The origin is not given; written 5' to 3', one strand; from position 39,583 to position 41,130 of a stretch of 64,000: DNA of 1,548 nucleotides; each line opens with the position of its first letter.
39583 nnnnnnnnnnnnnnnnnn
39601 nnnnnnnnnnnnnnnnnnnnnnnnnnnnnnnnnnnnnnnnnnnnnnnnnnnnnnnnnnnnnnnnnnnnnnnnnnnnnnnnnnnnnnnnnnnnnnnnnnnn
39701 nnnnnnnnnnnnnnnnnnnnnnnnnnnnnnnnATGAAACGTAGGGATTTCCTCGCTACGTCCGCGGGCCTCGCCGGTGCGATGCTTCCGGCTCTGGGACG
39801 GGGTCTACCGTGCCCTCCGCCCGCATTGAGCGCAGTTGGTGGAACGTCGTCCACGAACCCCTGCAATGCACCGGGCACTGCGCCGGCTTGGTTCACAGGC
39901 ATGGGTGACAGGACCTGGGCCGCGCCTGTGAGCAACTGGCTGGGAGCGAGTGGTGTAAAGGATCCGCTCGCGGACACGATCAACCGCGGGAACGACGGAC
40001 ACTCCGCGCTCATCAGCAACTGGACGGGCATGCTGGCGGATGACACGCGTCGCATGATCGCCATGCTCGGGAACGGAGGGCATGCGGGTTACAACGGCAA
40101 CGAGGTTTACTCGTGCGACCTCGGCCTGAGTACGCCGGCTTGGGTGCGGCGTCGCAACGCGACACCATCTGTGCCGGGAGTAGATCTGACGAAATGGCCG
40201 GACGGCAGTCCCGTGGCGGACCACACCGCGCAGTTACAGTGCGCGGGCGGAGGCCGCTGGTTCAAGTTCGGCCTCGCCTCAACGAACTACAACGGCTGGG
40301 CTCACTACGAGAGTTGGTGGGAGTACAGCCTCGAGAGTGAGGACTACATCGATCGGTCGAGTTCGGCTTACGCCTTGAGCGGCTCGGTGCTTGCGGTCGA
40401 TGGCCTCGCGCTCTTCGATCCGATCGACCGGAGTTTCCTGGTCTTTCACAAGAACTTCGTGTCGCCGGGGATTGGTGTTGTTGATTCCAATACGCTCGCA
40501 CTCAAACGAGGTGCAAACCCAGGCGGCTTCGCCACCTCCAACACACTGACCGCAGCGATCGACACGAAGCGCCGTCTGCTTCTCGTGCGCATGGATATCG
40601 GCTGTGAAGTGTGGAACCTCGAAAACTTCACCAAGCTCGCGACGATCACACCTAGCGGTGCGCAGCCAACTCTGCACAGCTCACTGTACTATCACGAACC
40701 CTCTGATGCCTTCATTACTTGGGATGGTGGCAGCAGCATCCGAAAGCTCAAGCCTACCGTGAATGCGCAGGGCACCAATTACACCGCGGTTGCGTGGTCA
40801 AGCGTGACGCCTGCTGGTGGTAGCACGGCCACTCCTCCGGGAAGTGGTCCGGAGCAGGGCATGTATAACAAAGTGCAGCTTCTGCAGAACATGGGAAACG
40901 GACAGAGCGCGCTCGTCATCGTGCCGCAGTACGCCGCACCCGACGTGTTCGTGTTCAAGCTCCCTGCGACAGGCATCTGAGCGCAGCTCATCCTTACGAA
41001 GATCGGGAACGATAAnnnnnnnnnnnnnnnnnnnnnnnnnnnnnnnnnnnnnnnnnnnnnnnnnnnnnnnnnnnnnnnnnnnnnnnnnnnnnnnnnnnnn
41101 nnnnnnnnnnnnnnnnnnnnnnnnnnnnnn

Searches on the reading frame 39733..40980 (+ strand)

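Call 53: search_protein_families(library=pfam, proteins=[window:39733-40980:+], max_evalue=0.01)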
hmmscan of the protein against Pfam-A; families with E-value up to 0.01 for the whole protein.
window:39733-40980:+ (415 aa): 1 family
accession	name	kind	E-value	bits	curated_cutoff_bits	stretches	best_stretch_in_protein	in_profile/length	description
PF10518.14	TAT_signal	-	0.0046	17.3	22.7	0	1-18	2-19/21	TAT (twin-arginine translocation) pathway signal sequence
